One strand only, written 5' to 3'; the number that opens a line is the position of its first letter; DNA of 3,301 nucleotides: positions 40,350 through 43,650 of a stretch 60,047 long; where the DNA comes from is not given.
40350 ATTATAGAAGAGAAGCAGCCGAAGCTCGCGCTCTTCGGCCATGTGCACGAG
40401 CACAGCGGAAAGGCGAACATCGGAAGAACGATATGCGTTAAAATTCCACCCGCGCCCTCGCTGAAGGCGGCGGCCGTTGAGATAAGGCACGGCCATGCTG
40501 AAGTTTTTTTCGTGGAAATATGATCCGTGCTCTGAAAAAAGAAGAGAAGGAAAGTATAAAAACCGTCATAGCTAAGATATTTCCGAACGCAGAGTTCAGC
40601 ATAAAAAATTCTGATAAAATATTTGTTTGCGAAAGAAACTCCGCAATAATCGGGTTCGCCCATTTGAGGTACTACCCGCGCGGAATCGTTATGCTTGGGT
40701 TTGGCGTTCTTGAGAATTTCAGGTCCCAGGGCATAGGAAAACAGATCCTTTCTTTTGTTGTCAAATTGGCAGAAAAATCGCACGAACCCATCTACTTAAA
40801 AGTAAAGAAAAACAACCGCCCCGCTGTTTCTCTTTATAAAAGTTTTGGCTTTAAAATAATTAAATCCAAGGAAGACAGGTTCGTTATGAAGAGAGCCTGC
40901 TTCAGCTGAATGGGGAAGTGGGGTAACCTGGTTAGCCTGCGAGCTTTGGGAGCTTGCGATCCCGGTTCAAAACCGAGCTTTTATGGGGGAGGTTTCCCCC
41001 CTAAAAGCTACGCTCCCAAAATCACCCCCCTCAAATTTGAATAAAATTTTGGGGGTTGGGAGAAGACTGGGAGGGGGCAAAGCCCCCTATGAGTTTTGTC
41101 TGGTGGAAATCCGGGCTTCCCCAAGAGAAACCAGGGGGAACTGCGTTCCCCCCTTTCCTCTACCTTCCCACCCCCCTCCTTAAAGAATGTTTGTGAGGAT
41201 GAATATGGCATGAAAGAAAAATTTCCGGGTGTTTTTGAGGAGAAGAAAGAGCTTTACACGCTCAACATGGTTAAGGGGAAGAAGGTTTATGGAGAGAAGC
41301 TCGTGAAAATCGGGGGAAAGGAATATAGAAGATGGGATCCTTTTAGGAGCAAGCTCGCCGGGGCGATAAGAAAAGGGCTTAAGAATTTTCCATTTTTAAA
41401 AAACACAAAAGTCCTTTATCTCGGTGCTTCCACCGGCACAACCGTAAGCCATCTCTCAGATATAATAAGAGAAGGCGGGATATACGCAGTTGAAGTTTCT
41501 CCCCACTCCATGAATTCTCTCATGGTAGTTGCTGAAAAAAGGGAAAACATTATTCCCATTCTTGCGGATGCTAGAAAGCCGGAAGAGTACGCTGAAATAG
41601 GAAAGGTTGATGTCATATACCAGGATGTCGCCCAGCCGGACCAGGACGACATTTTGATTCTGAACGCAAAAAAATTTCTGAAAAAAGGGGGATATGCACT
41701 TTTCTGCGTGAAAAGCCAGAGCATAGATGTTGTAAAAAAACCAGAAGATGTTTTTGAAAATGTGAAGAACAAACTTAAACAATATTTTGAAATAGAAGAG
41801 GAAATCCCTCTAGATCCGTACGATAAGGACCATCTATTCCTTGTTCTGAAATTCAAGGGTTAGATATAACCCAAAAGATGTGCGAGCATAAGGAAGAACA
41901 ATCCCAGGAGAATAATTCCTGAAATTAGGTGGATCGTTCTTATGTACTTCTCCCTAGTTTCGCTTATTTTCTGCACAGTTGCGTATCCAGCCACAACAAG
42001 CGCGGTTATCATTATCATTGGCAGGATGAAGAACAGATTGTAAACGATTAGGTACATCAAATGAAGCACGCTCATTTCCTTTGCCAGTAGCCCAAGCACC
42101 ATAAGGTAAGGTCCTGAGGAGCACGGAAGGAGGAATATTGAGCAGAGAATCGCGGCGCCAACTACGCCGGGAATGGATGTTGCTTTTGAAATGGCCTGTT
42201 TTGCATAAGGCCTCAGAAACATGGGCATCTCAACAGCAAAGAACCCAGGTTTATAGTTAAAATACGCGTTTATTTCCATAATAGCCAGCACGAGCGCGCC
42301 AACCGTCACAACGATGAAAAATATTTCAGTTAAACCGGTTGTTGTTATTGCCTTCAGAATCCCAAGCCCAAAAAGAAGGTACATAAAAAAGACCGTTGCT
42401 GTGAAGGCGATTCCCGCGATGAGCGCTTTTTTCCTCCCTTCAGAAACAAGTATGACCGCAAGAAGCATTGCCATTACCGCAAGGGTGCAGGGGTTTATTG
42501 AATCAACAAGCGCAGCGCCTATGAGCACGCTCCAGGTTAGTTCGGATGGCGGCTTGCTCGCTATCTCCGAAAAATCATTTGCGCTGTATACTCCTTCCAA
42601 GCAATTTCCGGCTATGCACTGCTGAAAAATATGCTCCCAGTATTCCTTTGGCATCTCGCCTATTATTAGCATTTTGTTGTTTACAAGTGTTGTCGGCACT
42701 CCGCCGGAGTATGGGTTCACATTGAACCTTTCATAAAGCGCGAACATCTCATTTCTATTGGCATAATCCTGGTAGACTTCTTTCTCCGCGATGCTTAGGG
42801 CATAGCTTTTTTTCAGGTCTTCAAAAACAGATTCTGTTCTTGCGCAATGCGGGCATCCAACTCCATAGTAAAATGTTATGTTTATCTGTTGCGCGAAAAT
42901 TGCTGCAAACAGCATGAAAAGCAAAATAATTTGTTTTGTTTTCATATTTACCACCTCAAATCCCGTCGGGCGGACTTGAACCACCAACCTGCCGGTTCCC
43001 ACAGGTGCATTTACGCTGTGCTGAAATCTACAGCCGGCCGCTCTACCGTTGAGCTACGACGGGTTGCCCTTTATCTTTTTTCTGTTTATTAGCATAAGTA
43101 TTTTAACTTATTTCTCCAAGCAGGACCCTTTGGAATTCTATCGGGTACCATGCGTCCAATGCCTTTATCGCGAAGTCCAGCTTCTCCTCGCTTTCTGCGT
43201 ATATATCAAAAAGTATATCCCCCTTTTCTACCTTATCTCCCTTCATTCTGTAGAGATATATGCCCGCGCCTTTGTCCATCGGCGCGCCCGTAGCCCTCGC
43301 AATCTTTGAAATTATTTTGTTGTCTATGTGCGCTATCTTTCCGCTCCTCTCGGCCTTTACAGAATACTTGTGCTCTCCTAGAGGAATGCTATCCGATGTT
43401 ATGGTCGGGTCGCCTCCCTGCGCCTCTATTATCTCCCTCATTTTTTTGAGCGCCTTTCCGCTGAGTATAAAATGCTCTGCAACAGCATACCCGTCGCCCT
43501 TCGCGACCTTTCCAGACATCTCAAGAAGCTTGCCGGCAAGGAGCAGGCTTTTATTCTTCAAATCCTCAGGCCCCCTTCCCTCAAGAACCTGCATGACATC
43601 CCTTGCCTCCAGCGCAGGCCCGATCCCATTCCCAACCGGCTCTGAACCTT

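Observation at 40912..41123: tRNA-Pro(TGG) whose T-loop is split by a ~138-nt structured insertion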

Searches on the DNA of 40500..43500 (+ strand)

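Call 4: search_rna_families(source=window, start=40500, end=43500, threshold=evalue, max_evalue=1, show_alignments=4)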
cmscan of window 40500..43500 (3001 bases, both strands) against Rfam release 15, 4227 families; matches with E-value up to 1: 5.
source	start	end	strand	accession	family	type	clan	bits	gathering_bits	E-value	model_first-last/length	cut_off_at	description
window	42961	43063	-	RF00005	tRNA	Gene; tRNA;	CL00001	55.7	29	1.2e-10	1-71/71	no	tRNA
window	40912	40985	+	RF00005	tRNA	Gene; tRNA;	CL00001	31.5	29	0.00057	1-71/71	no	tRNA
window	41050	41177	-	RF03964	mir-H1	Gene; miRNA;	-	23.9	97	0.79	1-85/85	no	mir-H1 microRNA precursor family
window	41603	41683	+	RF01177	snR67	Gene; snRNA; snoRNA; CD-box;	CL00053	19.6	55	0.7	1-83/83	no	Small nucleolar RNA snR67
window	43001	43138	-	RF02001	group-II-D1D4-3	Intron;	CL00102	19.1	32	0.66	1-170/170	no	Group II catalytic intron D1-D4-3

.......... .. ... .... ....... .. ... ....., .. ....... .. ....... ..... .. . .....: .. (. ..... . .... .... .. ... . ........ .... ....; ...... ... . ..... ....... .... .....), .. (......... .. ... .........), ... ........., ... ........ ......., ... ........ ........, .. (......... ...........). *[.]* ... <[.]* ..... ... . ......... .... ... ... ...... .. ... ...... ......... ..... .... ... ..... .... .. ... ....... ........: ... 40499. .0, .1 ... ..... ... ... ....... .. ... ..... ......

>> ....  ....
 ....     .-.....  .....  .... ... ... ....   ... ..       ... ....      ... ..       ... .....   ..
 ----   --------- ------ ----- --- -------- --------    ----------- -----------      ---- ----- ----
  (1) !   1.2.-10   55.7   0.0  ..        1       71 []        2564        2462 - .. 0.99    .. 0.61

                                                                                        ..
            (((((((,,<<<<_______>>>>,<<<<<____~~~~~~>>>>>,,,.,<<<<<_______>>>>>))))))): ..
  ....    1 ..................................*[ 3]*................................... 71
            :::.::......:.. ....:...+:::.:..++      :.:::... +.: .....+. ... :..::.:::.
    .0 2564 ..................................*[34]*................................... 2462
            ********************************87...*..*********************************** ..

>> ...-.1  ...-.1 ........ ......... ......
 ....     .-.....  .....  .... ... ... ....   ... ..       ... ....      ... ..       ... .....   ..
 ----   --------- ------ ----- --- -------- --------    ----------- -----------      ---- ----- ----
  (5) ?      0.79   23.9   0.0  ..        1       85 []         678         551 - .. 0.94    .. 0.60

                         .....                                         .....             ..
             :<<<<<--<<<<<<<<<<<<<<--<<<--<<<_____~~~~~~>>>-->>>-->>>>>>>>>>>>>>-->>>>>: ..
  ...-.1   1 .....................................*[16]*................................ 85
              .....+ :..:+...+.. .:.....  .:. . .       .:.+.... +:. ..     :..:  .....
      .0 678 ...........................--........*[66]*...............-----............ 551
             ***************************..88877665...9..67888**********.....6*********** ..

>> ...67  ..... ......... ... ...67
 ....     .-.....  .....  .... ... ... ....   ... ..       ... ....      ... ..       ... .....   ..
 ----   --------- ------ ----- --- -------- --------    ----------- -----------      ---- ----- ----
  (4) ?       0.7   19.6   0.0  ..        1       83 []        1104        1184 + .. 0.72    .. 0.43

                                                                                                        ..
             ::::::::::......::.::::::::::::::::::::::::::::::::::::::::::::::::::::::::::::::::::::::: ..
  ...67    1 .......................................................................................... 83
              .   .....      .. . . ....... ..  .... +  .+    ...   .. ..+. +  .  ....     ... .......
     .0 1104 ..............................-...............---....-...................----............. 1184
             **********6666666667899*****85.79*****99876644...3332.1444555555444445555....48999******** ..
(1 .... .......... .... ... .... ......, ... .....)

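Call 14: search_rna_families(sources=[L001, L002, L003, L004, L005], threshold=gathering)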
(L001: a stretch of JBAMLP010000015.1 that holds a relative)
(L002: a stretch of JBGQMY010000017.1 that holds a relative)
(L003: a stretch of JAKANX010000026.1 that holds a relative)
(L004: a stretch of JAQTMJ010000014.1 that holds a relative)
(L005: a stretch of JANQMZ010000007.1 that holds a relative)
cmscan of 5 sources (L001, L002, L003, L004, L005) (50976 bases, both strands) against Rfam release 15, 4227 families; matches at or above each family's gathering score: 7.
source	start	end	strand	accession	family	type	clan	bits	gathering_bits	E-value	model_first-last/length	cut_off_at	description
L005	8189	8260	+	RF00005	tRNA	Gene; tRNA;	CL00001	67.7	29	1.1e-12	1-71/71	no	tRNA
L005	3469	3540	-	RF00005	tRNA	Gene; tRNA;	CL00001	67.1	29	1.5e-12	1-71/71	no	tRNA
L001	4743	4843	-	RF00005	tRNA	Gene; tRNA;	CL00001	55.9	29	1.9e-09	1-71/71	no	tRNA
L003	5761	5901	+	RF00005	tRNA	Gene; tRNA;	CL00001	55.7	29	2.1e-09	1-71/71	no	tRNA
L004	2803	2967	-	RF00005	tRNA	Gene; tRNA;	CL00001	51.5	29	3.1e-08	1-71/71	no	tRNA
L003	4453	4603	-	RF00005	tRNA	Gene; tRNA;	CL00001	49.8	29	9.3e-08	1-71/71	no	tRNA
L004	5096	5169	+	RF00005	tRNA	Gene; tRNA;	CL00001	31.8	29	0.0082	1-71/71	no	tRNA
